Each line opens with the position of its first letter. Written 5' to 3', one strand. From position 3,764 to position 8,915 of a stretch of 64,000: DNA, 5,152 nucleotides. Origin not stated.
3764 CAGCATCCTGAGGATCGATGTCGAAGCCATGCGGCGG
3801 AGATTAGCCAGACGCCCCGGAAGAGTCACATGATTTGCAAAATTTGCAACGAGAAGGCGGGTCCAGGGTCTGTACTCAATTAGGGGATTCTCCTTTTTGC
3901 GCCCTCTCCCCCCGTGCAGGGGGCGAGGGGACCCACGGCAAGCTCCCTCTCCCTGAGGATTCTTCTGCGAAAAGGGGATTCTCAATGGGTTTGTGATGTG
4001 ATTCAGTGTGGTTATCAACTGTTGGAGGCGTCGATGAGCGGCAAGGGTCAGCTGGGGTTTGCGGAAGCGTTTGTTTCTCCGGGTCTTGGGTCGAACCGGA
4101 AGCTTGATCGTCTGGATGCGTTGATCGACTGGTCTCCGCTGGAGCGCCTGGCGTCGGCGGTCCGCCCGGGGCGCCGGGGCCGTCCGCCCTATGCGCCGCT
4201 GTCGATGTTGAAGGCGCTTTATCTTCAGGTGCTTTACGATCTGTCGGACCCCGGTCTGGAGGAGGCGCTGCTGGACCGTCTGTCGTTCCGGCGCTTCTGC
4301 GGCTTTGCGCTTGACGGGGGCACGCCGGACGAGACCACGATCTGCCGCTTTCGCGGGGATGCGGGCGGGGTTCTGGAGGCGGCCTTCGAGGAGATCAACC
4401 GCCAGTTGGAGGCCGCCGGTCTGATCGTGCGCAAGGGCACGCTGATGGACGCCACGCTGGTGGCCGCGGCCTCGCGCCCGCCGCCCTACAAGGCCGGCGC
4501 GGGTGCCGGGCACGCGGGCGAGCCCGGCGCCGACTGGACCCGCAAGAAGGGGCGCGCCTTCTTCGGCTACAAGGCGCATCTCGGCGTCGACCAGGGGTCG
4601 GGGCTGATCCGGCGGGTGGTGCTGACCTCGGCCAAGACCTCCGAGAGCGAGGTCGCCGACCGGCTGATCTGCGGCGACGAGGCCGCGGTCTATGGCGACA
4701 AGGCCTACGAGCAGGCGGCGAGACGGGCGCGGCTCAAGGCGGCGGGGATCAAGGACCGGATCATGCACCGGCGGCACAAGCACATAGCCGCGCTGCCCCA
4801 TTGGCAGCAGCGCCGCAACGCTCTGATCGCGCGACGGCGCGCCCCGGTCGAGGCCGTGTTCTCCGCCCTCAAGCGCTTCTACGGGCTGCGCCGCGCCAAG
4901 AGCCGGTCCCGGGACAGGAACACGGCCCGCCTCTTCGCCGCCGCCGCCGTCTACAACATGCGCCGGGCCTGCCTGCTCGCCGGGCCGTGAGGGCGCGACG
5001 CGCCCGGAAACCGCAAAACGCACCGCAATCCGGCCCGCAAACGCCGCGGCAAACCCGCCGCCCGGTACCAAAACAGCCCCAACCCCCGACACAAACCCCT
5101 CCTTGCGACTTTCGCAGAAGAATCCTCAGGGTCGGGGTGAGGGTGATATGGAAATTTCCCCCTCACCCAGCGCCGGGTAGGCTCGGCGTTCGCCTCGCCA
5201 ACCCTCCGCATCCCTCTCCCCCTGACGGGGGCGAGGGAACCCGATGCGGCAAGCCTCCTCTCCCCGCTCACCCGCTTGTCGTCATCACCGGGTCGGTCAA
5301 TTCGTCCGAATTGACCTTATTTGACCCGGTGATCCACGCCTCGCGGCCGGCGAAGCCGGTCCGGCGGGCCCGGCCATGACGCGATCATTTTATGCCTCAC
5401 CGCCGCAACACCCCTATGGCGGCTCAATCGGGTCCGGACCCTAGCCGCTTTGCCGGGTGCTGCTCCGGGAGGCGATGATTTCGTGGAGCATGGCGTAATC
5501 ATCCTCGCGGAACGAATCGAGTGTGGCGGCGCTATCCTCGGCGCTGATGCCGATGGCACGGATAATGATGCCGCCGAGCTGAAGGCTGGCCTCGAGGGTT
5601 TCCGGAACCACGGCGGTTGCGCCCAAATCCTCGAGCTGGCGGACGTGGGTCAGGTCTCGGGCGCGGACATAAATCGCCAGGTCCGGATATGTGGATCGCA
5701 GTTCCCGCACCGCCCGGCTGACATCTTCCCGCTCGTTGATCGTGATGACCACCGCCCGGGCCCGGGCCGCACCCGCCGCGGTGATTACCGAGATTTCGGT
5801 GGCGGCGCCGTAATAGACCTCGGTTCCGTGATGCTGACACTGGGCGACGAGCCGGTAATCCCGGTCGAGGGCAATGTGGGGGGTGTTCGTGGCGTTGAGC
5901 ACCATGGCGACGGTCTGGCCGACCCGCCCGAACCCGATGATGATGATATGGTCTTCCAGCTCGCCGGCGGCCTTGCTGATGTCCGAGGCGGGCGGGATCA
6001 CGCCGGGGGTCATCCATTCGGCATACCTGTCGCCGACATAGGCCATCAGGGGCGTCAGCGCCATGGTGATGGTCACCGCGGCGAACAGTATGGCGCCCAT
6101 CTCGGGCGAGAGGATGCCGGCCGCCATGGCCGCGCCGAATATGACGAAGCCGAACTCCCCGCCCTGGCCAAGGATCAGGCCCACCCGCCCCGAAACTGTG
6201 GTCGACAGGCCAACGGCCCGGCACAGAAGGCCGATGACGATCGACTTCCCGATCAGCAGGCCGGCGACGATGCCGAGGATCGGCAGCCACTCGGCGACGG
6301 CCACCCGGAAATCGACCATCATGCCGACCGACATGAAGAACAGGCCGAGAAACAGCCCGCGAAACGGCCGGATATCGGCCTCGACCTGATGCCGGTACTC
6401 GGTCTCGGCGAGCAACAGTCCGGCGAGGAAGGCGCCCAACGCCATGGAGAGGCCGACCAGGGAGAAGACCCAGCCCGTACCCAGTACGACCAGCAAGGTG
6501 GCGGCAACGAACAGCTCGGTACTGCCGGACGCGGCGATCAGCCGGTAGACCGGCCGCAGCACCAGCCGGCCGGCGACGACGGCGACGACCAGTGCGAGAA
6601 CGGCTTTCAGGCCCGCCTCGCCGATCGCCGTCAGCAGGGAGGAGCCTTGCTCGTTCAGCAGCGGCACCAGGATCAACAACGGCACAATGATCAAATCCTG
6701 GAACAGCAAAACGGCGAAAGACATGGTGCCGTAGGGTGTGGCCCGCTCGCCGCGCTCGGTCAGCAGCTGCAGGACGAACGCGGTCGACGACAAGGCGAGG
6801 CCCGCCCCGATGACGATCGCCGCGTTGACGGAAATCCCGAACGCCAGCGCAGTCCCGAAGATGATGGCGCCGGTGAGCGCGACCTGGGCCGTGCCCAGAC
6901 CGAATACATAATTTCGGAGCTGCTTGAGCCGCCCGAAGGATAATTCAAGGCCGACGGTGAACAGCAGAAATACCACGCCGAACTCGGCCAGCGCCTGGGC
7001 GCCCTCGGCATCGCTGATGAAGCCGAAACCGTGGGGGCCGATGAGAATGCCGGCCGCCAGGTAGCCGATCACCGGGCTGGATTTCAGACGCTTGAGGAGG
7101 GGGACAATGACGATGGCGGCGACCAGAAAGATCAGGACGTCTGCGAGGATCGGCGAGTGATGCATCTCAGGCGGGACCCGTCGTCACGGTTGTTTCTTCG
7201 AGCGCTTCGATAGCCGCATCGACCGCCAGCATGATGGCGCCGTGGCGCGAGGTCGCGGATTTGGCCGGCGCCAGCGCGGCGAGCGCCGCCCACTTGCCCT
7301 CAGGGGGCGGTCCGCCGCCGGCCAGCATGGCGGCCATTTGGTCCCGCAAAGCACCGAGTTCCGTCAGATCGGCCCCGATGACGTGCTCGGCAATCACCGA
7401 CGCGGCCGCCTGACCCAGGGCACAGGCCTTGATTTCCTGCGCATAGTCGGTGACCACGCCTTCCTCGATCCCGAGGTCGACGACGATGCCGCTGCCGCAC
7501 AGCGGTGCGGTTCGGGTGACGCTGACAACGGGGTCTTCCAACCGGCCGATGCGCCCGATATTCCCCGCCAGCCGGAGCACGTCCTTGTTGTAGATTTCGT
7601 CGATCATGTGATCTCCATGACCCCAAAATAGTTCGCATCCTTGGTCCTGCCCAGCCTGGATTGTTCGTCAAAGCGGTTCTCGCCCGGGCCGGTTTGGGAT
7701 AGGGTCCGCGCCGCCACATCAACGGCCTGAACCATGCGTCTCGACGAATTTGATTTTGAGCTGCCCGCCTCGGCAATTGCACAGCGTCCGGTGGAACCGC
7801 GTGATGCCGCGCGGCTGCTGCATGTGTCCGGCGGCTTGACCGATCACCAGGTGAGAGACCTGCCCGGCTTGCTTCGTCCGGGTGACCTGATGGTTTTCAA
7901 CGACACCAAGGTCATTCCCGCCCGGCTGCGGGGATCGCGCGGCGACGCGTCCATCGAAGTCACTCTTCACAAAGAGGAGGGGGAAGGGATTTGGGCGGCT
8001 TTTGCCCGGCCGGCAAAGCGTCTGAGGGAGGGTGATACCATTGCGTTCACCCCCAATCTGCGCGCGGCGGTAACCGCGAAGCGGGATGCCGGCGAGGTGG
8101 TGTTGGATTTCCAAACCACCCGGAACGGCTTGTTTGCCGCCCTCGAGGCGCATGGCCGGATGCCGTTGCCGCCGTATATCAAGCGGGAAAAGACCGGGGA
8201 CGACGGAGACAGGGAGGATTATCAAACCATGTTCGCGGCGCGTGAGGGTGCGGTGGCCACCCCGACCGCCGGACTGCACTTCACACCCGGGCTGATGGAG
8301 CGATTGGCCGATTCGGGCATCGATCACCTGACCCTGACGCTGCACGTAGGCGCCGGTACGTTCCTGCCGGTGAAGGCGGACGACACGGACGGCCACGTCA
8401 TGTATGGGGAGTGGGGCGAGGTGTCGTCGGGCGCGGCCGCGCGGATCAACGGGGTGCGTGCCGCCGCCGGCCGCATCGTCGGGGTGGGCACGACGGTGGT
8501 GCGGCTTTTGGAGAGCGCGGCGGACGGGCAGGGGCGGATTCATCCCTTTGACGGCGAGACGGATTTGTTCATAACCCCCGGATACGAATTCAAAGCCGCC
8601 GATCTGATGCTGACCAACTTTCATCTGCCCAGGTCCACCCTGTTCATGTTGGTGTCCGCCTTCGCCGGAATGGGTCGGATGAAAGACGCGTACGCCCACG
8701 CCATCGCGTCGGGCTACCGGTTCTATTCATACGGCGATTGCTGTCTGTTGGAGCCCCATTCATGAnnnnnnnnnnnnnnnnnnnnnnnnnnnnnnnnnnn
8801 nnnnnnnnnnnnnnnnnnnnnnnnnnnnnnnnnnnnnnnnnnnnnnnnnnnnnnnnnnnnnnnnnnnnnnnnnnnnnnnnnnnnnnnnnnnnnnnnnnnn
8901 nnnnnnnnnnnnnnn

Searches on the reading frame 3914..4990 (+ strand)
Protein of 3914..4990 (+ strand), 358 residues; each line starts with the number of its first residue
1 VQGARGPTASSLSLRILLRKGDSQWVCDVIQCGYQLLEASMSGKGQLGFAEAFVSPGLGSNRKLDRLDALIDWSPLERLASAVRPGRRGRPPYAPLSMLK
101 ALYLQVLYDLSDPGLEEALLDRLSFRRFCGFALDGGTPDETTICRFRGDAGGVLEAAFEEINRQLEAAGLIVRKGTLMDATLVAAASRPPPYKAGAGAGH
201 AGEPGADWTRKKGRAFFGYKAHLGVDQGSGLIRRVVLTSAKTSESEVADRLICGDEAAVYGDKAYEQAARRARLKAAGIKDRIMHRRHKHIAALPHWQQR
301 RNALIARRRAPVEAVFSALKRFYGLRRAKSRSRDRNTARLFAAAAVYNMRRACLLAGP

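Call 40: search_protein_families(library=pfam, proteins=[window:3914-4990:+], max_evalue=0.0001)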
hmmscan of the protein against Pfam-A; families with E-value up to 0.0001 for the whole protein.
window:3914-4990:+ (358 aa): 5 families
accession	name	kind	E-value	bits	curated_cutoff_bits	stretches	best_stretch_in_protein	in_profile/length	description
PF01609.27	DDE_Tnp_1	-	2.4e-27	96.4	23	1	174-349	5-200/200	Transposase DDE domain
PF05598.16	DUF772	-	5e-23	81.3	23.1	1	89-161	1-74/74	Transposase domain (DUF772)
PF13612.12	DDE_Tnp_1_3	-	2.6e-07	31.2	27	1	215-332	42-154/155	Transposase DDE domain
PF13751.12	DDE_Tnp_1_6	-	6e-06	27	25.1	1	300-352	72-124/125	Transposase DDE domain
PF13359.12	DDE_Tnp_4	-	4.7e-05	23.5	24.8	1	243-345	60-155/158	DDE superfamily endonuclease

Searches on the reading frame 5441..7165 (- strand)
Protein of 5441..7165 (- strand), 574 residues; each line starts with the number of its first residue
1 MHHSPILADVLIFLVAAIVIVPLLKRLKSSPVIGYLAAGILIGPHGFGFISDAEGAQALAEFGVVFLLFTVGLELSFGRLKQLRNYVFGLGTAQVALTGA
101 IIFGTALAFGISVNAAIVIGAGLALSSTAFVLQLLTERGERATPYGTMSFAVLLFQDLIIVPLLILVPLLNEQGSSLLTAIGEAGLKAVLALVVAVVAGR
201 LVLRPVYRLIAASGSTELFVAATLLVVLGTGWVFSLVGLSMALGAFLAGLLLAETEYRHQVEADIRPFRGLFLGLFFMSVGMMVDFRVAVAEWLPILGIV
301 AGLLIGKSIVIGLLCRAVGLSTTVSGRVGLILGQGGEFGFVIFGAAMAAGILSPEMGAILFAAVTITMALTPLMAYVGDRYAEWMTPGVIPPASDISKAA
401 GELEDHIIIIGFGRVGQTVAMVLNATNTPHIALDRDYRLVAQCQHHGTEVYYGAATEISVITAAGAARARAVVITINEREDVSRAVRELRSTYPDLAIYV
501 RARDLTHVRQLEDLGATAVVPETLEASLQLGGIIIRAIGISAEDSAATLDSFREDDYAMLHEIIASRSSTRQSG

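Call 40: search_protein_families(library=pfam, proteins=[window:5441-7165:-], max_evalue=0.0001)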
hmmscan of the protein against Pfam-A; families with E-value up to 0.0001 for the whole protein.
window:5441-7165:- (574 aa): 2 families
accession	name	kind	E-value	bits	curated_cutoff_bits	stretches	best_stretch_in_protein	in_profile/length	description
PF00999.27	Na_H_Exchanger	-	1.4e-58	199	26.2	1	15-374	3-373/375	Sodium/hydrogen exchanger, transmembrane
PF02254.24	TrkA_N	-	5.5e-22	78.7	23.8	1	407-520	1-114/116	TrkA-N domain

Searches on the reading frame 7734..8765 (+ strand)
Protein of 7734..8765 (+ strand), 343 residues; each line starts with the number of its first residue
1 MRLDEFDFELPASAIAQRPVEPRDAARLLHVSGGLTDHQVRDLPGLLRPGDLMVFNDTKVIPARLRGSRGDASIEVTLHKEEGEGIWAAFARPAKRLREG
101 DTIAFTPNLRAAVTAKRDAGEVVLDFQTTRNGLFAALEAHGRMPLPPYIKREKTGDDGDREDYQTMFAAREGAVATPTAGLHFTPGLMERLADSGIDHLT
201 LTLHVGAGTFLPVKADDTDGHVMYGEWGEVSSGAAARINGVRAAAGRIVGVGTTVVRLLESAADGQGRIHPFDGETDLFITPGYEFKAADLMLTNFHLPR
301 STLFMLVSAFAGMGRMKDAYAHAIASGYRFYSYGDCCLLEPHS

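Call 40: search_protein_families(library=pfam, proteins=[window:7734-8765:+], max_evalue=0.0001)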
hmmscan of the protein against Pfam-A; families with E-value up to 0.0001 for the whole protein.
window:7734-8765:+ (343 aa): 1 family
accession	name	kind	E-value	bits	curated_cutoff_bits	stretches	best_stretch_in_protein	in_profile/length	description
PF02547.20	Queuosine_synth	-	6e-121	403.9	25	1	4-339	2-322/322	Queuosine biosynthesis protein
